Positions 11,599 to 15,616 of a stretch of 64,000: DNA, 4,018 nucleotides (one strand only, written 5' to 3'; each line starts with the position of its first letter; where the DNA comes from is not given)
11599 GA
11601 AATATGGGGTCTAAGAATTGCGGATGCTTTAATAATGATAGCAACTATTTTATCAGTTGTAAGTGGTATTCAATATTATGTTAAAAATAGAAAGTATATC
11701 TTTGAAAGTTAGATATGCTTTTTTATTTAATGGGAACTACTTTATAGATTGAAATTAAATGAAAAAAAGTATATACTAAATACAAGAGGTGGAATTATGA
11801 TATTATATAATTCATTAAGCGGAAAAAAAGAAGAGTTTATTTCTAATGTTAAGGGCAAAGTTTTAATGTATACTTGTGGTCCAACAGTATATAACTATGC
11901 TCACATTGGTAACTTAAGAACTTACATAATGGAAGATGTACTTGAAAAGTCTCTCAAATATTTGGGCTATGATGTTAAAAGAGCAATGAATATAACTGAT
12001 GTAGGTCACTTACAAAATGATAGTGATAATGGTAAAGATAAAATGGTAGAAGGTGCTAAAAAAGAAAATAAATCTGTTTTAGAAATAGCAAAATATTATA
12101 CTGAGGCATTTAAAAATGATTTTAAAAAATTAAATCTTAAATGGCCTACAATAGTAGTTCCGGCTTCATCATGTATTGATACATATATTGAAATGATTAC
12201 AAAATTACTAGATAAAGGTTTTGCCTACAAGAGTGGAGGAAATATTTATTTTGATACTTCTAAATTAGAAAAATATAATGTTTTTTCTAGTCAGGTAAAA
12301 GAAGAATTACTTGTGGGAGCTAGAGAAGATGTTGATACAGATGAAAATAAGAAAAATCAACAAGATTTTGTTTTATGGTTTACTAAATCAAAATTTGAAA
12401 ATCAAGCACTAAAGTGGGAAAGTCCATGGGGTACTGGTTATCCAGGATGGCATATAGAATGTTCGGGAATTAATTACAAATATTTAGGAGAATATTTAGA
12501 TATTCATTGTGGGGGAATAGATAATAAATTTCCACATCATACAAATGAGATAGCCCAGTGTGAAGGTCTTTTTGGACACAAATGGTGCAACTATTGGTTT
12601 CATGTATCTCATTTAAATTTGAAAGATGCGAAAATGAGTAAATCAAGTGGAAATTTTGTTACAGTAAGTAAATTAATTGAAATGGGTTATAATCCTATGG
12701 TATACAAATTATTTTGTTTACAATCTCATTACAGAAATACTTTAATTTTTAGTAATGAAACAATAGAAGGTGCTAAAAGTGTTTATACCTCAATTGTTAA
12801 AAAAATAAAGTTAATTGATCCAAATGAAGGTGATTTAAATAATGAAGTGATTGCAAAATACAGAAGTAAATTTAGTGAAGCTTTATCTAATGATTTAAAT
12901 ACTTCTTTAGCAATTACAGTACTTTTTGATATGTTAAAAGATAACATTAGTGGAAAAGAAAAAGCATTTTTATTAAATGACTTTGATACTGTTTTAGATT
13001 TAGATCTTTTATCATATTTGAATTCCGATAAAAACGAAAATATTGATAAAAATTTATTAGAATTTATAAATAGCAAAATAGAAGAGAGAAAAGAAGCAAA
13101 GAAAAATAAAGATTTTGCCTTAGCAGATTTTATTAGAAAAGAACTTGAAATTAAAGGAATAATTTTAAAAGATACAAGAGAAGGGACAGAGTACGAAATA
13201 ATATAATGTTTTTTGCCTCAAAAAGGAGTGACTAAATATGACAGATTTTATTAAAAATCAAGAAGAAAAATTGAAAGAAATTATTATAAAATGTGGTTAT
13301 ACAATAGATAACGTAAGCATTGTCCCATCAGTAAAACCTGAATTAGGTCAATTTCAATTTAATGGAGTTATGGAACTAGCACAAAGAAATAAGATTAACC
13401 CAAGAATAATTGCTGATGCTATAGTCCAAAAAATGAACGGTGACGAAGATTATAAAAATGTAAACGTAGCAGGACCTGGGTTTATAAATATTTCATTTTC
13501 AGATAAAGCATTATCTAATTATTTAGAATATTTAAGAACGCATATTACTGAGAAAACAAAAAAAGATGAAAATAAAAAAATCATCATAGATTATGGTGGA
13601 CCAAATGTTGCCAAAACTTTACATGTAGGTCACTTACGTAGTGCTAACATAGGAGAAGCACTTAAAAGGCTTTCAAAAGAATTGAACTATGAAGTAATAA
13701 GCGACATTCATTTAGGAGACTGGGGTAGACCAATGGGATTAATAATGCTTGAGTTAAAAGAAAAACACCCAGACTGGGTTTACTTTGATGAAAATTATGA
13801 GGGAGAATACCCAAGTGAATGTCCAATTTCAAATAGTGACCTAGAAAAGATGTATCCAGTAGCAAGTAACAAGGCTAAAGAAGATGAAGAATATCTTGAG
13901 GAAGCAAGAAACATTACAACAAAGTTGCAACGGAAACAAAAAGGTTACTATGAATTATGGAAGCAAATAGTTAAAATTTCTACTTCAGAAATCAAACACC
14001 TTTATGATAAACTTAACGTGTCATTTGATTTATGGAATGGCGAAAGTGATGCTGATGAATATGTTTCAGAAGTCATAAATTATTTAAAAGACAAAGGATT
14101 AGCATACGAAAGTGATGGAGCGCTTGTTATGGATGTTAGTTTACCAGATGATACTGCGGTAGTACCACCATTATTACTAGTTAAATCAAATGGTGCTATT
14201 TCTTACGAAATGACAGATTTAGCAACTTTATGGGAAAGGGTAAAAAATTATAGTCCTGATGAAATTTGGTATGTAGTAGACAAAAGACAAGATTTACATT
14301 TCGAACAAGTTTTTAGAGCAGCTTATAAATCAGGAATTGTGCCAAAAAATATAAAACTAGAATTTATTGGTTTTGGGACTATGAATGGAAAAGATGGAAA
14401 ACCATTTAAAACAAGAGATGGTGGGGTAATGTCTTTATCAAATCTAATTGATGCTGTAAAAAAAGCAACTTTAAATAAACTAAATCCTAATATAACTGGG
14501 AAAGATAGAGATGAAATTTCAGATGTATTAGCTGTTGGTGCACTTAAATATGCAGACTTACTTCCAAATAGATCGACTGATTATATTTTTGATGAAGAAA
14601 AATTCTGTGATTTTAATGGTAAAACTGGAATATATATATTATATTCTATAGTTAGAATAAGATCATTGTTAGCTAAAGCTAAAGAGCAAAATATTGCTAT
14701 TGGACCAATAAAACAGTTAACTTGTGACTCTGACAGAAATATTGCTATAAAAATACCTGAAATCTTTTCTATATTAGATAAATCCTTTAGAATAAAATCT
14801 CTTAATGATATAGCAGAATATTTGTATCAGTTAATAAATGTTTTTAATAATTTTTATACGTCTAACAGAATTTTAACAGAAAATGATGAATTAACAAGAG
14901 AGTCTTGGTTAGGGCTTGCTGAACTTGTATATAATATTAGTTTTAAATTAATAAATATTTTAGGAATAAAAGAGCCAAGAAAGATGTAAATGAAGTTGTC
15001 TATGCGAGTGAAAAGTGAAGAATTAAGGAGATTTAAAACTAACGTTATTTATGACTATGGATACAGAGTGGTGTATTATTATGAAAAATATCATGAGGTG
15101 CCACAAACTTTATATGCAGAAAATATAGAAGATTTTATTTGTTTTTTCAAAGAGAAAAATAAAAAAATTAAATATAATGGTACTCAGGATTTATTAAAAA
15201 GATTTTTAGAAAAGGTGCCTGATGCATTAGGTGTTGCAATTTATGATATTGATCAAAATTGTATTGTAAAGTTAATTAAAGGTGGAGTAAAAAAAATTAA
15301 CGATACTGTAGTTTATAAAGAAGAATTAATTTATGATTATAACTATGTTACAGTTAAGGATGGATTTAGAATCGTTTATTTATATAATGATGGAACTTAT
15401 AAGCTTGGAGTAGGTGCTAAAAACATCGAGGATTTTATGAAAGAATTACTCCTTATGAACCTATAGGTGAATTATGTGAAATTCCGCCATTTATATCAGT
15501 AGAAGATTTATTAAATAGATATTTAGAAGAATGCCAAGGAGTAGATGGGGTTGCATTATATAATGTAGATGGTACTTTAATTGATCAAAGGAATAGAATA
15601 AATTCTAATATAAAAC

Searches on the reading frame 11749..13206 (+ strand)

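Call 3: search_protein_families(library=pfam, proteins=[window:11749-13206:+], max_evalue=0.01)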
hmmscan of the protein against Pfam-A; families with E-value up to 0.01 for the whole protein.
window:11749-13206:+ (485 aa): 6 families
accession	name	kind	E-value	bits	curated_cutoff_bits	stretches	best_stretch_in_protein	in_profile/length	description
PF01406.26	tRNA-synt_1e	-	3.5e-95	319.3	27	1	34-343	6-300/301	tRNA synthetases class I (C) catalytic domain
PF09334.17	tRNA-synt_1g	-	1.3e-08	34.5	20.1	1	47-172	10-126/391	tRNA synthetases class I (M)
PF09190.17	DALR_2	-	4.1e-06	27.7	22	1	374-397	1-24/57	DALR domain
PF01921.24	tRNA-synt_1f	-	9.4e-05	21.9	27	0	292-354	279-340/360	tRNA synthetases class I (K)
PF00749.27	tRNA-synt_1c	-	0.00026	20.5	23.4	0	117-162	52-97/314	tRNA synthetases class I (E and Q), catalytic domain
PF00750.26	tRNA-synt_1d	-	0.00031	20.3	23.3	1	30-87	14-71/349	tRNA synthetases class I (R), catalytic domain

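Call 4: search_protein_families(library=ncbifam, proteins=[window:11749-13206:+], max_evalue=0.01)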
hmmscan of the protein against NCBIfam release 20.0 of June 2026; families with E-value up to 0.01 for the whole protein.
window:11749-13206:+ (485 aa): 10 families
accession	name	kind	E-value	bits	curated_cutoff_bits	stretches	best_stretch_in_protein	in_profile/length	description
NF011108.0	PRK14536.1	equivalog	2.4e-155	518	780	1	18-483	4-488/490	cysteine--tRNA ligase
TIGR00435.1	cysS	equivalog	9.2e-136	453.6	340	1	17-482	1-463/466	cysteine--tRNA ligase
NF011107.0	PRK14534.1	equivalog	1.1e-120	403.9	744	1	30-481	15-477/481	cysteine--tRNA ligase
TIGR03447.1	mycothiol_MshC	equivalog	1.6e-60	205.1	485.1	1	17-398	18-384/411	cysteine--1-D-myo-inosityl 2-amino-2-deoxy-alpha-D-glucopyranoside ligase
TIGR00398.1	metG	equivalog_domain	2e-07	30.1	336.35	2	49-187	12-139/530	methionine--tRNA ligase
NF001100.0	PRK00133.1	equivalog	2.5e-07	29.6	587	1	42-170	11-130/676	methionine--tRNA ligase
TIGR00456.1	argS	equivalog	9.1e-07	27.6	261.65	1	26-87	100-163/569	arginine--tRNA ligase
NF008957.0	PRK12300.1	subfamily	0.00011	20.3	677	0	290-368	621-699/946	leucine--tRNA ligase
TIGR00464.1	gltX_bact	equivalog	0.0012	17.8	289.95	0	117-162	52-97/470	glutamate--tRNA ligase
NF009687.0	PRK13208.1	equivalog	0.0016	16.7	738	0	289-359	528-597/801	valine--tRNA ligase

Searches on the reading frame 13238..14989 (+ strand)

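Call 3: search_protein_families(library=pfam, proteins=[window:13238-14989:+], max_evalue=0.01)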
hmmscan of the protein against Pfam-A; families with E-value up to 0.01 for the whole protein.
window:13238-14989:+ (583 aa): 4 families
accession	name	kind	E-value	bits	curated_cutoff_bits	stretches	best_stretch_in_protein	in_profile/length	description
PF00750.26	tRNA-synt_1d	-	1.1e-81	275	23.3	1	106-452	13-348/349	tRNA synthetases class I (R), catalytic domain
PF05746.21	DALR_1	-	6.3e-18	65.4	22.3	1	467-583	1-117/117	DALR anticodon binding domain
PF03485.21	Arg_tRNA_synt_N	-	6.5e-17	62.4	21.5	1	9-86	4-84/85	Arginyl tRNA synthetase N terminal domain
PF01406.26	tRNA-synt_1e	-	3.2e-05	23.9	27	0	218-302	49-135/301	tRNA synthetases class I (C) catalytic domain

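Call 4: search_protein_families(library=ncbifam, proteins=[window:13238-14989:+], max_evalue=0.01)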
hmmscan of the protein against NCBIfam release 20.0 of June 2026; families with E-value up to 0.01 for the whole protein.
window:13238-14989:+ (583 aa): 6 families
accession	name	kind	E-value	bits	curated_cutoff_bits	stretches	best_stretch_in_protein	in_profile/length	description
TIGR00456.1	argS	equivalog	2e-109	366.5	261.65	1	7-583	4-569/569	arginine--tRNA ligase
NF002446.0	PRK01611.3-3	equivalog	2.5e-50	171.5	399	2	213-583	254-636/636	arginine--tRNA ligase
NF002447.0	PRK01611.3-4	equivalog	7.7e-45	153.4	460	2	8-332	9-320/613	arginine--tRNA ligase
NF045898.1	ArgS_rel_codon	equivalog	3.2e-08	33.4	340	1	27-150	32-147/327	ArgS-related anticodon-binding protein NrtL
TIGR00396.1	leuS_bact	equivalog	0.00045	18.5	548.4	1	100-168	15-84/843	leucine--tRNA ligase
TIGR00435.1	cysS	equivalog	0.00099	18.3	340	0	224-305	67-150/466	cysteine--tRNA ligase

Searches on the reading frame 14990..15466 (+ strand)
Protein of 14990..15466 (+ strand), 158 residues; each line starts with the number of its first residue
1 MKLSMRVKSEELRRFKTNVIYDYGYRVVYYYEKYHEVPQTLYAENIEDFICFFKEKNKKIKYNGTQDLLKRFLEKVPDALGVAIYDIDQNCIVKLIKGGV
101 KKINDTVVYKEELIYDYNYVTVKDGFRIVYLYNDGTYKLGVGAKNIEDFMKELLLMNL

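Call 3: search_protein_families(library=pfam, proteins=[window:14990-15466:+], max_evalue=0.01)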
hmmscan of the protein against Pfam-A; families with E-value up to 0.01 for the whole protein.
window:14990-15466:+ (158 aa): 0 families

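Call 4: search_protein_families(library=ncbifam, proteins=[window:14990-15466:+], max_evalue=0.01)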
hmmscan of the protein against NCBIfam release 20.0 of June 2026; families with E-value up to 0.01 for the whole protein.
window:14990-15466:+ (158 aa): 0 families

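Call 31: search_protein_families(library=pfam, proteins=[window:14990-15466:+], max_evalue=1)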
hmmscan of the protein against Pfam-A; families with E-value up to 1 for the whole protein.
window:14990-15466:+ (158 aa): 1 family
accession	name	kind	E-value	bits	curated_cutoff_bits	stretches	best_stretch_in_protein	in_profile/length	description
PF20502.4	DNAPKcs_CC1-2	-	0.13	10.9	26.1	1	36-105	23-91/809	DNA-dependent protein kinase catalytic subunit, CC1/2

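Call 59: search_protein_families(library=padloc, proteins=[window:14990-15466:+], max_evalue=0.001)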
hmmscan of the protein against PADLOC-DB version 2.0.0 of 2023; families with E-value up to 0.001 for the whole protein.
window:14990-15466:+ (158 aa): 0 families
